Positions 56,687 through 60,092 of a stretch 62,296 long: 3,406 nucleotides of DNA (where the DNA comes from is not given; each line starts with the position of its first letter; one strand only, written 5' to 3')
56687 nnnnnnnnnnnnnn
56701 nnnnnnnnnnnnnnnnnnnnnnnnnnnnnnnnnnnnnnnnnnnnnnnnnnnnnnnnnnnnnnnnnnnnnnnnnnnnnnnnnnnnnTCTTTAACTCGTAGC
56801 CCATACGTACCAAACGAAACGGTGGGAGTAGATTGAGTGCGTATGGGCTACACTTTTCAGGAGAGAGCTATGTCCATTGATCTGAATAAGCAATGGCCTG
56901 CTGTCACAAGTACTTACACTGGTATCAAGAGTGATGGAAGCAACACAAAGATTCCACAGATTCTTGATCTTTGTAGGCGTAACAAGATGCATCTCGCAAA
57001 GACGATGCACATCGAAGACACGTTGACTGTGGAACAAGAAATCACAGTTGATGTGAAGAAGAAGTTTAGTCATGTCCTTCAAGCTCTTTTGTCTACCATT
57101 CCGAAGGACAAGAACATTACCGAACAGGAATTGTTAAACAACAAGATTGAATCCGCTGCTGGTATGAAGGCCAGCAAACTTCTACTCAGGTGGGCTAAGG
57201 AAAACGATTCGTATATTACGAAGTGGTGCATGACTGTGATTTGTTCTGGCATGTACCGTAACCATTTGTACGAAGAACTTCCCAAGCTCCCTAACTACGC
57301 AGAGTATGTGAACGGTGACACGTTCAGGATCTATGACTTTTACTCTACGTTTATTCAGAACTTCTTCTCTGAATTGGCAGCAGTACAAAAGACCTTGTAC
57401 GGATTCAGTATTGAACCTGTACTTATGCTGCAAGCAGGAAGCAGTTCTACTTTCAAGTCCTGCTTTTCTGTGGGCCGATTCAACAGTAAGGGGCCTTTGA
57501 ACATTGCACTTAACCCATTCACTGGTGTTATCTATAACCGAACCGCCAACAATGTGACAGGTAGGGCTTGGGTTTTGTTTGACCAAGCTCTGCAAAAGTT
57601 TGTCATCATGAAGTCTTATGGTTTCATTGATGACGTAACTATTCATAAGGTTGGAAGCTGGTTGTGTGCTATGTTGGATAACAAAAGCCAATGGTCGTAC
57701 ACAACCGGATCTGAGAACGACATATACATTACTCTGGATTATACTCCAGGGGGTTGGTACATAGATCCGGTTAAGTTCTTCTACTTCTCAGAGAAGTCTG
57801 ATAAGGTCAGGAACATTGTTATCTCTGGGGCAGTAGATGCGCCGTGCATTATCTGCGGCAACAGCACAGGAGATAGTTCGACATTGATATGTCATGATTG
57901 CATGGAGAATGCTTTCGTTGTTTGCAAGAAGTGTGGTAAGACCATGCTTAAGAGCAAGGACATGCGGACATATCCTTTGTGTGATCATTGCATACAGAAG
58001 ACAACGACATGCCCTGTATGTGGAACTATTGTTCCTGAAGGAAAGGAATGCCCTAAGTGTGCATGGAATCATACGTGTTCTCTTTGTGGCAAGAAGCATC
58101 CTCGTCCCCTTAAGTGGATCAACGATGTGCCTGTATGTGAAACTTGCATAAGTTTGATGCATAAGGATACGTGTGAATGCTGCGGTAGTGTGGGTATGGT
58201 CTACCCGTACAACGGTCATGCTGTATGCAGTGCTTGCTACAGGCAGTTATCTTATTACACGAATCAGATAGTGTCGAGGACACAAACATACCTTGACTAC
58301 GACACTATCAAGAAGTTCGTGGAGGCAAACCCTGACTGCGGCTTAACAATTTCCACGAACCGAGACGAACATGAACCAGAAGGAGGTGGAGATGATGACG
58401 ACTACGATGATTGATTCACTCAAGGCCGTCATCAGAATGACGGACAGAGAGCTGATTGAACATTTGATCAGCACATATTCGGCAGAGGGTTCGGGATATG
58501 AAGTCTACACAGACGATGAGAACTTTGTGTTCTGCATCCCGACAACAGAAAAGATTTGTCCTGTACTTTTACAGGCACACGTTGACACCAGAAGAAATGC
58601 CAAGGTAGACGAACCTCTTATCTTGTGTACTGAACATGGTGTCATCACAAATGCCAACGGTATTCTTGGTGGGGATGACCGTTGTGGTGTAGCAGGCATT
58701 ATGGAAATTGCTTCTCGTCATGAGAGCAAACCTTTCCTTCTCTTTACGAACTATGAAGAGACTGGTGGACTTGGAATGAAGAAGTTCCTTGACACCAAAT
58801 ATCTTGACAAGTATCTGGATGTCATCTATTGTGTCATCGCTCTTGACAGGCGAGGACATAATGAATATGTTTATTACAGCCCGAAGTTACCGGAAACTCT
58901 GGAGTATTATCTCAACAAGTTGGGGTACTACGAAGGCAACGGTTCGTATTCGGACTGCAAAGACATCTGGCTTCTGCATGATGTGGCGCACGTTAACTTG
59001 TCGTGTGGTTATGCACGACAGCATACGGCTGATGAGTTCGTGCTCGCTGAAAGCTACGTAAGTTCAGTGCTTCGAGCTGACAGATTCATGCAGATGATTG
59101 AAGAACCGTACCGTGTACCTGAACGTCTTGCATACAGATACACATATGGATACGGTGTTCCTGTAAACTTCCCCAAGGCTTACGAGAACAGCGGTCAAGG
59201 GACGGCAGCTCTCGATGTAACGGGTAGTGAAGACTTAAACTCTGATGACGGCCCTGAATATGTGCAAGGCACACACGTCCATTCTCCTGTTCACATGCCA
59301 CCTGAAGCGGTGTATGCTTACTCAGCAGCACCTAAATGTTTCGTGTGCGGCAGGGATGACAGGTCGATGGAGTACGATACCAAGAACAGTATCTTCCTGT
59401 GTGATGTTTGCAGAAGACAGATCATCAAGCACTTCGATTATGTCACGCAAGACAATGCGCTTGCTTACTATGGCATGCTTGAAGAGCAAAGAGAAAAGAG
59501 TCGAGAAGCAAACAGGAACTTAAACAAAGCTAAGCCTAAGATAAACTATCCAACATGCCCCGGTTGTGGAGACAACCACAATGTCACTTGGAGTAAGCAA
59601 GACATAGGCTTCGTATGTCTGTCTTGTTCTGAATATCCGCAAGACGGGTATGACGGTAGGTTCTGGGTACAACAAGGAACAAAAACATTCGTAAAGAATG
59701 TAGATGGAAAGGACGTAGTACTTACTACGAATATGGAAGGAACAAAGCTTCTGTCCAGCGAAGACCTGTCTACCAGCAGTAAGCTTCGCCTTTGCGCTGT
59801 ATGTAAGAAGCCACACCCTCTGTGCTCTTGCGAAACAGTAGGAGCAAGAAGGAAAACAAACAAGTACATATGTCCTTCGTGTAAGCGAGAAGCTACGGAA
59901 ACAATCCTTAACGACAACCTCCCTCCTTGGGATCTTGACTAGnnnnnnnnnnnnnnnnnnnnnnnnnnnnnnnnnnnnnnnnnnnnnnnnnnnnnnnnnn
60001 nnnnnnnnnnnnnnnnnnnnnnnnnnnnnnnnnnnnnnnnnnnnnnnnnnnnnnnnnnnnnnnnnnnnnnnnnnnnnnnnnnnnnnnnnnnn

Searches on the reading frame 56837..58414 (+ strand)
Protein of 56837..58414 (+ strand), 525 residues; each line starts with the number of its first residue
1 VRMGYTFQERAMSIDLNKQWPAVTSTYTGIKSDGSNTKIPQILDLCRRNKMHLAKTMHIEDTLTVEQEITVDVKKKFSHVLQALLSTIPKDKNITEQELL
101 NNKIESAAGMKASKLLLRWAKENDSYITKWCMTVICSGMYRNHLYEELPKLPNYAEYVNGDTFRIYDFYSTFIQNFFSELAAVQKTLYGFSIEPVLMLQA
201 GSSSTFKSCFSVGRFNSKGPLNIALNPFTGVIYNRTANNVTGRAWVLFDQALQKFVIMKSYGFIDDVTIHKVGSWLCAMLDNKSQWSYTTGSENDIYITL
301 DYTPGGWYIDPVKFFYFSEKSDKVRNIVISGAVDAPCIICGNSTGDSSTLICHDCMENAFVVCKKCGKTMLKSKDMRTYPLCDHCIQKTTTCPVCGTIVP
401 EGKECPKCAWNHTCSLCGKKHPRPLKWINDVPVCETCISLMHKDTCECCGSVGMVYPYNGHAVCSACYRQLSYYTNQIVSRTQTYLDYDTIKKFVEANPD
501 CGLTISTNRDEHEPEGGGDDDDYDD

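Call 31: search_protein_families(library=pfam, proteins=[window:56837-58414:+], max_evalue=0.001)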
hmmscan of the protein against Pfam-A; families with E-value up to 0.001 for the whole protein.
window:56837-58414:+ (525 aa): 1 family
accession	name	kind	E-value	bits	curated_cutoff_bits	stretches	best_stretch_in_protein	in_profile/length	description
PF18912.6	DZR_2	-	5.9e-05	23.3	27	0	337-385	10-55/56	Double zinc ribbon domain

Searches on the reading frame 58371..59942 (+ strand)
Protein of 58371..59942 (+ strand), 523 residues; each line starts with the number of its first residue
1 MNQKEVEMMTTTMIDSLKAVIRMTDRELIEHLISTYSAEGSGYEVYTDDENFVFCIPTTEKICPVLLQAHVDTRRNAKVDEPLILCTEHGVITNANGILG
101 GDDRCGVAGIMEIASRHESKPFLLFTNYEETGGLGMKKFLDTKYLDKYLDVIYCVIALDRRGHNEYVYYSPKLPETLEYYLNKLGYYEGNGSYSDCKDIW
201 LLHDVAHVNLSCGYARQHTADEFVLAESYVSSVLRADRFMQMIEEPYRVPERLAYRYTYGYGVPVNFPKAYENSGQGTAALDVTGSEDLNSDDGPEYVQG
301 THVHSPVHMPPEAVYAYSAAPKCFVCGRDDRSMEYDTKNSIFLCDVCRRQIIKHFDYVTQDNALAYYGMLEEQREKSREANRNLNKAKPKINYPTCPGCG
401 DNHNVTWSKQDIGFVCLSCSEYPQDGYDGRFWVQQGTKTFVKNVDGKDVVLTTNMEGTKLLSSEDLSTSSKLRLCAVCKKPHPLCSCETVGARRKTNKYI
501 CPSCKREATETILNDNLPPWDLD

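Call 31: search_protein_families(library=pfam, proteins=[window:58371-59942:+], max_evalue=0.001)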
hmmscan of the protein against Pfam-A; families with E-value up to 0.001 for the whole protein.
window:58371-59942:+ (523 aa): 1 family
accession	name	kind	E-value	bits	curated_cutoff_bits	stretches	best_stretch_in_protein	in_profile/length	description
PF04389.22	Peptidase_M28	-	1.6e-05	25.2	21.3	1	63-187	13-124/193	Peptidase family M28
